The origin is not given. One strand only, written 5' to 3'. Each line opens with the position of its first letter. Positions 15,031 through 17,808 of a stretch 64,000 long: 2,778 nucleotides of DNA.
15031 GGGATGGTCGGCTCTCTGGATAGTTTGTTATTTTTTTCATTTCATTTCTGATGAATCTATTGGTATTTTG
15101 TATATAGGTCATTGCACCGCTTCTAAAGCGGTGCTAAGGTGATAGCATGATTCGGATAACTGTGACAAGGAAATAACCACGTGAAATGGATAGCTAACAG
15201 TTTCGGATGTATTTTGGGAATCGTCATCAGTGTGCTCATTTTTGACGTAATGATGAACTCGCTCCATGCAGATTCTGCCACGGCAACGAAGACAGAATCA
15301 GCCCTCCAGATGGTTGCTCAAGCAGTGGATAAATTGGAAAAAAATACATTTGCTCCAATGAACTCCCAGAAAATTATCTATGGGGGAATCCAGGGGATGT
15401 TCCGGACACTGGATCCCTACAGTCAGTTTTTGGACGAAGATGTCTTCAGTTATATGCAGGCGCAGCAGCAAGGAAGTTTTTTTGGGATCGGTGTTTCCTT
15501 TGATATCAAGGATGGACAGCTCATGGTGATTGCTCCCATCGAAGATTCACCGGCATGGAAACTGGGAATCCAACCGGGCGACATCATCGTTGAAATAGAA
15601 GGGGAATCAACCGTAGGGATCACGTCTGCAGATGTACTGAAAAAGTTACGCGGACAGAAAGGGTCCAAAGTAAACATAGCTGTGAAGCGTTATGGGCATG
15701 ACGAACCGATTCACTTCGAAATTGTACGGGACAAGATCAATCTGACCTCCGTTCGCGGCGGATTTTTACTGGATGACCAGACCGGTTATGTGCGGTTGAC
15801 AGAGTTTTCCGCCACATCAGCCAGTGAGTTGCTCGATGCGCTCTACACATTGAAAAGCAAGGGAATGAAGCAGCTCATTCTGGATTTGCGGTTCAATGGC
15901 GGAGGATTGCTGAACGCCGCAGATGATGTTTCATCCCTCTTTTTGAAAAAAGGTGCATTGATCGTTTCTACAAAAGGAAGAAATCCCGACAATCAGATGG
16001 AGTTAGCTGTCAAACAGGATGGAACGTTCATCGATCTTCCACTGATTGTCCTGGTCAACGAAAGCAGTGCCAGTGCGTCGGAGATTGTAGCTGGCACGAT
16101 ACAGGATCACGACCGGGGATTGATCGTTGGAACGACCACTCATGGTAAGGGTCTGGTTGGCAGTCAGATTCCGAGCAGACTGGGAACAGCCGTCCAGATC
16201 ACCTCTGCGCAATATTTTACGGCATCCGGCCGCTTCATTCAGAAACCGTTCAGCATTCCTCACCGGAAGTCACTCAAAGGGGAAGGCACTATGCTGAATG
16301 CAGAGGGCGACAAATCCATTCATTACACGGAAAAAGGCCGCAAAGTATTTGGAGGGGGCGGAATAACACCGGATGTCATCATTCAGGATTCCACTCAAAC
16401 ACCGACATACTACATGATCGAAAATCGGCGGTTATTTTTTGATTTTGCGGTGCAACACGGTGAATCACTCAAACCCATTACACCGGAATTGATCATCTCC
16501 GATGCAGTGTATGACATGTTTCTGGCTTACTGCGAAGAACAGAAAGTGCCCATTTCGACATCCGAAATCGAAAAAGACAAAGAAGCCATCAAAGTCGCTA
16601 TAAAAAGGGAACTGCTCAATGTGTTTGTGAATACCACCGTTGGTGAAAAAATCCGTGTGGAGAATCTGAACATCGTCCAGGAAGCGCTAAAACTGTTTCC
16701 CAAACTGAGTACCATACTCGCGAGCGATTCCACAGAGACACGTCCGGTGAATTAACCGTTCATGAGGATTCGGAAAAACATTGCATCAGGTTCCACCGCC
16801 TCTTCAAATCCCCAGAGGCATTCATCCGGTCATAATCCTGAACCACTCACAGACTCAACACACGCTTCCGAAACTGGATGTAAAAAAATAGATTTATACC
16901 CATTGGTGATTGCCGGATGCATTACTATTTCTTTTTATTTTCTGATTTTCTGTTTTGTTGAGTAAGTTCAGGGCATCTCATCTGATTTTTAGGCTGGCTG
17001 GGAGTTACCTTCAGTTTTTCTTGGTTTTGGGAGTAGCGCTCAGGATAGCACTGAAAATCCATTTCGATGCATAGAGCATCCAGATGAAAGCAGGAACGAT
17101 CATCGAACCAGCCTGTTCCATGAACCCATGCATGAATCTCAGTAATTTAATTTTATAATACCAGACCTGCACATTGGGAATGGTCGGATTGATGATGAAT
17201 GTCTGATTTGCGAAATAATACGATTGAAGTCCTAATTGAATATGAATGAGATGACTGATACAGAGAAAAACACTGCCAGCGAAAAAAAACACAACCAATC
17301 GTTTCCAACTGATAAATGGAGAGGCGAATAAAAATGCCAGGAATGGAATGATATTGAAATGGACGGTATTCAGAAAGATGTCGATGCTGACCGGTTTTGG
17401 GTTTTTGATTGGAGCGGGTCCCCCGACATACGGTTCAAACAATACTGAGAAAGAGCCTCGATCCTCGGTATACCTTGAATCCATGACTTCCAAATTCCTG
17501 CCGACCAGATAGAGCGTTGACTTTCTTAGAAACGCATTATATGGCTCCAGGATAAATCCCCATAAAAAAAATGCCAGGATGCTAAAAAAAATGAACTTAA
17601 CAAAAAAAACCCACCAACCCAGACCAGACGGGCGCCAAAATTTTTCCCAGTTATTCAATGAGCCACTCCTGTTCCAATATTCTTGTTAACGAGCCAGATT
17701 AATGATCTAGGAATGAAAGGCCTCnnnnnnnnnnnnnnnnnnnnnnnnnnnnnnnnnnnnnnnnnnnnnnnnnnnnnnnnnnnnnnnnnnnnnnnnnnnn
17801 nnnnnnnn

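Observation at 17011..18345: Short exosortase/archaeosortase-family protein (Cys-41-Arg spacing) with a membrane partner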

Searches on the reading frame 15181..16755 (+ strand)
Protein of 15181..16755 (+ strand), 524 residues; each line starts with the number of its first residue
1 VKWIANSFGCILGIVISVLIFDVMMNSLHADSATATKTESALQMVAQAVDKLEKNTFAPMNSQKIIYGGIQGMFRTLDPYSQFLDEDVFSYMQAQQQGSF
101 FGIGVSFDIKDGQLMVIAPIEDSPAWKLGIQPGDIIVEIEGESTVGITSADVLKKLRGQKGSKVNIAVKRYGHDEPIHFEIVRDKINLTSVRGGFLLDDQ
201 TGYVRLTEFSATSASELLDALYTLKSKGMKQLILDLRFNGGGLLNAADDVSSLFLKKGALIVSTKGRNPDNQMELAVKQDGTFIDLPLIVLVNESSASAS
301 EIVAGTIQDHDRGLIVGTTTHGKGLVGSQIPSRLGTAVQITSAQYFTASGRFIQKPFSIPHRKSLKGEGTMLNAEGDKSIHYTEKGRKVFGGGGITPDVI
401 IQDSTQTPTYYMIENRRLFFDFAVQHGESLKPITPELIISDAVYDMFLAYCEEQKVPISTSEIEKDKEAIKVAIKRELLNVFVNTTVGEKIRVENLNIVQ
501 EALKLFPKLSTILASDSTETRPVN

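Call 16: search_protein_families(library=ncbifam, proteins=[window:15181-16755:+], max_evalue=10)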
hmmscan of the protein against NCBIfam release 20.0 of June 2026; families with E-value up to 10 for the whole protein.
window:15181-16755:+ (524 aa): 19 families
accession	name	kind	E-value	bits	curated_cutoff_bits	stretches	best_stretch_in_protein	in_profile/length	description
TIGR03900.1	prc_long_Delta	hypoth_equivalog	8.4e-84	282.2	660.95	1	51-355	89-395/973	MXAN_5808 family serine peptidase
TIGR00225.1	prc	subfamily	6.1e-83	278.6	218.6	1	62-355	10-305/335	C-terminal processing peptidase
NF052377.1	lmo1851_S41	exception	1.8e-78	264.4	725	1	34-355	39-358/468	lmo1851 family serine protease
NF045590.1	Cterm_S41_CtpC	exception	8.3e-74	248.8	665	1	62-355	76-369/418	carboxyl-terminal processing protease CtpC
NF045588.1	Cterm_S41_CtpA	exception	1.4e-68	231.6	625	1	58-357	67-369/401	carboxyl-terminal processing protease CtpA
NF045589.1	Cterm_S41_CtpB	exception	4.1e-66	223.4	633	1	62-355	77-371/416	carboxyl-terminal processing protease CtpB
NF045591.1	Cterm_S41_CtpZ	exception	5e-59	200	525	1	60-383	69-393/403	carboxyl-terminal processing protease CtpZ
NF051464.1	tail_spec_CT441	exception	3.2e-49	168.2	700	1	59-354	205-515/645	tail-specific protease Tsp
NF008388.1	PRK11186.1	exception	4e-33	114.7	825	1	60-327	205-481/663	carboxy terminal-processing peptidase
NF058627.1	S41_Gfo1087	equivalog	3e-16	59.4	455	1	77-324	93-367/489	GFO_1087 family putative carboxy terminal peptidase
NF033424.1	chlamy_CPAF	equivalog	5.8e-07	28.5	250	2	287-336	458-509/564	protease-like activity factor CPAF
NF041199.1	trx7_PDZ_seleno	equivalog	2.5e-05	23.4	300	1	103-176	195-267/390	Trx7/PDZ domain-containing (seleno)protein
TIGR02037.1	degP_htrA_DO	subfamily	0.00027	20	416.2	1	116-186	263-332/434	Do family serine endopeptidase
TIGR00054.1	TIGR00054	equivalog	0.00037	19.5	147.55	1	115-181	204-267/421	RIP metalloprotease RseP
NF041521.1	HhoA_HhoB_HtrA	equivalog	0.00054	19.4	450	1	113-178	264-328/335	HhoA/HhoB/HtrA family serine endopeptidase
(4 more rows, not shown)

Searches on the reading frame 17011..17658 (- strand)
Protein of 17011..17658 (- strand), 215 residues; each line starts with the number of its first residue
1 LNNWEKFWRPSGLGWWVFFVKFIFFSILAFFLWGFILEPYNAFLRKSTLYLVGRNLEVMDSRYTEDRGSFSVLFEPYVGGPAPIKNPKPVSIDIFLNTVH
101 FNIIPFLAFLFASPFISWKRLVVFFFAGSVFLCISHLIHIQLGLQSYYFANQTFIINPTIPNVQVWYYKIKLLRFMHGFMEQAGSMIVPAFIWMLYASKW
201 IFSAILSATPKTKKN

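Call 4: search_protein_families(library=ncbifam, proteins=[window:17011-17658:-], max_evalue=10)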
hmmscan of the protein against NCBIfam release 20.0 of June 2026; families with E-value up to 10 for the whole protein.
window:17011-17658:- (215 aa): 1 family
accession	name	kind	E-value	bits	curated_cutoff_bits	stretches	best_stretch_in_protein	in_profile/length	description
NF009723.0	PRK13250.1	equivalog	0.13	11.7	327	1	122-194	87-157/248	phycoerythrobilin:ferredoxin oxidoreductase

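Call 5: search_protein_families(library=pfam, proteins=[window:17011-17658:-], max_evalue=10)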
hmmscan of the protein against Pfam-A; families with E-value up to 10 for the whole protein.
window:17011-17658:- (215 aa): 0 families

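Call 24: find_homologous_proteins(query=window:17011-17658:-)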
Query window:17011-17658:- (215 aa): 9 proteins with E <= 0.001 among 109 candidates.
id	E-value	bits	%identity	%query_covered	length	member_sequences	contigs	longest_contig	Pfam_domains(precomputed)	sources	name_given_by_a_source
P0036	1.4e-140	485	100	100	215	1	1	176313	-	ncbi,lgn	-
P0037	1.3e-53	200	45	93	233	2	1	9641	-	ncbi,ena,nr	ncbi:MAG TPA: hypothetical protein PLV45_01950 [bacterium]|nr:hypothetical protein [bacterium]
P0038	2.1e-52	196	44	98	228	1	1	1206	-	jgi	jgi:hypothetical protein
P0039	8.8e-51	191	43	94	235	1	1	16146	-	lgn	-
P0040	9.6e-51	191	42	94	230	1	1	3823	-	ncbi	-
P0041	8.7e-49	185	47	74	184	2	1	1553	-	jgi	-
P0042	1.1e-46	178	41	100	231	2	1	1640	-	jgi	jgi:hypothetical protein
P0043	2.0e-46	177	43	99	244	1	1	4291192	-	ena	-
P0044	3.1e-43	167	39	98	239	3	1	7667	-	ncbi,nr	ncbi:hypothetical protein K8T06_05385 [bacterium]|nr:hypothetical protein [bacterium]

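Call 27: search_protein_families(library=ncbifam, alignment_id=A2, max_evalue=10)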
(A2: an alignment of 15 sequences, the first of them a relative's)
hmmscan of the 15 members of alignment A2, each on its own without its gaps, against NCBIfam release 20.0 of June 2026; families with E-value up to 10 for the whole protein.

A. member 1, P0036 (215 aa): 1 family
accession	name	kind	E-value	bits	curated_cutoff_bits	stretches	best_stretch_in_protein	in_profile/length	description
NF009723.0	PRK13250.1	equivalog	0.13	11.7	327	1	122-194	87-157/248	phycoerythrobilin:ferredoxin oxidoreductase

B. families by the number of members that match (of 15 scanned): 11 families
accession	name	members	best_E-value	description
NF041730.1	XrtH_assoc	9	1.5e-06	exosortase H-associated membrane protein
TIGR03110.1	exosort_Gpos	2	0.0052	exosortase family protein XrtG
TIGR00374.1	TIGR00374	1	0.001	flippase-like domain-containing protein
TIGR03737.1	PRTRC_B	1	0.018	PRTRC system protein B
NF052604.1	UndecprPTUtpABac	1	0.051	undecaprenyl phosphate transporter UptA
TIGR02785.1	addA_Gpos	1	0.082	helicase-exonuclease AddAB subunit AddA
NF009723.0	PRK13250.1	1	0.13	phycoerythrobilin:ferredoxin oxidoreductase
NF000536.0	YmiA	1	0.13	YmiA family putative membrane protein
NF010558.0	PRK13953.1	1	0.27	large conductance mechanosensitive channel protein MscL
NF047874.1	MASE3_PAS_HK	1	0.38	MASE3 domain-containing sensor histidine kinase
NF040904.1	PhrA_Strep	1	0.76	PhrA family quorum-sensing system peptide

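Call 28: search_protein_families(library=ncbifam, proteins=[P0037, P0038, P0039, P0040, P0042, P0043, P0044], max_evalue=1)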
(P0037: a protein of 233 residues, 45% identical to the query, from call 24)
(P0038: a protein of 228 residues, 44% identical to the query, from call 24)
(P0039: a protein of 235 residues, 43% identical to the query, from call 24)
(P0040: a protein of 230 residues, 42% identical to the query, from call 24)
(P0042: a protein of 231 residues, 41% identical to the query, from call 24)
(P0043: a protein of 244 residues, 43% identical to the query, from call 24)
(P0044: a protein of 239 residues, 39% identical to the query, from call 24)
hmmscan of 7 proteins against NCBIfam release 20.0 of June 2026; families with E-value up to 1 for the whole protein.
P0037 (233 aa): 3 families
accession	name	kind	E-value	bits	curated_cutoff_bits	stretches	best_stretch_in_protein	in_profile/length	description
NF041730.1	XrtH_assoc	equivalog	0.00069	19.4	35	1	17-145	3-131/184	exosortase H-associated membrane protein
TIGR03110.1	exosort_Gpos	exception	0.0052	16.7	102.75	1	103-158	99-155/187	exosortase family protein XrtG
NF047874.1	MASE3_PAS_HK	subfamily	0.38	9.4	560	1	112-186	35-109/655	MASE3 domain-containing sensor histidine kinase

P0038 (228 aa): 1 family
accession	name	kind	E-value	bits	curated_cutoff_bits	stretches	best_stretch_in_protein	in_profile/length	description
NF041730.1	XrtH_assoc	equivalog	0.00088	19.1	35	1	17-132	4-120/184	exosortase H-associated membrane protein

P0039 (235 aa): 4 families
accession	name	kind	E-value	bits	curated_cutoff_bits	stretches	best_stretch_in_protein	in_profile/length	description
NF041730.1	XrtH_assoc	equivalog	0.00099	18.9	35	1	17-148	3-133/184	exosortase H-associated membrane protein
TIGR02785.1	addA_Gpos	equivalog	0.082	10.7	707.65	1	150-212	664-721/1234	helicase-exonuclease AddAB subunit AddA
NF000536.0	YmiA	equivalog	0.13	12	30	1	7-34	11-39/42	YmiA family putative membrane protein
TIGR03110.1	exosort_Gpos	exception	0.16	11.9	102.75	1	106-161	100-156/187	exosortase family protein XrtG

P0040 (230 aa): 2 families
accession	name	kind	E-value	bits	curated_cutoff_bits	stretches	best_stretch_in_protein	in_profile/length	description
NF041730.1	XrtH_assoc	equivalog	1.5e-06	28.1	35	1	21-143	4-127/184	exosortase H-associated membrane protein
TIGR00374.1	TIGR00374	subfamily_domain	0.001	18.5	43.2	1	93-168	109-185/323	flippase-like domain-containing protein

P0042 (231 aa): 2 families
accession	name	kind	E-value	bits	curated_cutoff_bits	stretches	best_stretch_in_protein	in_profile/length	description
NF041730.1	XrtH_assoc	equivalog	0.0086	15.8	35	1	19-139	4-125/184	exosortase H-associated membrane protein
NF010558.0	PRK13953.1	equivalog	0.27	11.3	197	1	124-179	72-126/128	large conductance mechanosensitive channel protein MscL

P0043 (244 aa): 2 families
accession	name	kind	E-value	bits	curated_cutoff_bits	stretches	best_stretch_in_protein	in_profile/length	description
NF041730.1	XrtH_assoc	equivalog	3.6e-05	23.6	35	1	17-145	4-133/184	exosortase H-associated membrane protein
TIGR03737.1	PRTRC_B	hypoth_equivalog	0.018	14.4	131.45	1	166-224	73-131/228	PRTRC system protein B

P0044 (239 aa): 1 family
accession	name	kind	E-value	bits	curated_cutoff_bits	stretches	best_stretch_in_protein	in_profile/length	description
NF052604.1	UndecprPTUtpABac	equivalog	0.051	13.6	250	1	22-53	130-161/198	undecaprenyl phosphate transporter UptA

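Call 55: predict_structure(alignment_id=A3)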
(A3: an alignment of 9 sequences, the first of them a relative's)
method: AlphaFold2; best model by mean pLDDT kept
length: 215 residues; sequences in the alignment: 9
mean_pLDDT: 86.1   pTM: 0.78
mean pLDDT of the five models: 86.1, 84.8, 84.4, 84.2, 82.6
residues with pLDDT >= 90: 111; 70-90: 89; 50-70: 13; < 50: 2
segments of 3 or more residues with pLDDT < 50: none
pLDDT, mean of each block of 10 residues (from residue 1): 71 75 94 92 93 92 85 91 90 86 91 88 93 91 93 85 90 92 80 85 69 51
secondary structure, 60 per line:
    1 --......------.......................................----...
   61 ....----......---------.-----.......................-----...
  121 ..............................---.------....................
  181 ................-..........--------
elements in order: H3-8 H15-53 E58-64 E69-74 E90-95 H96-112 H118-150 H161-196 H198-207
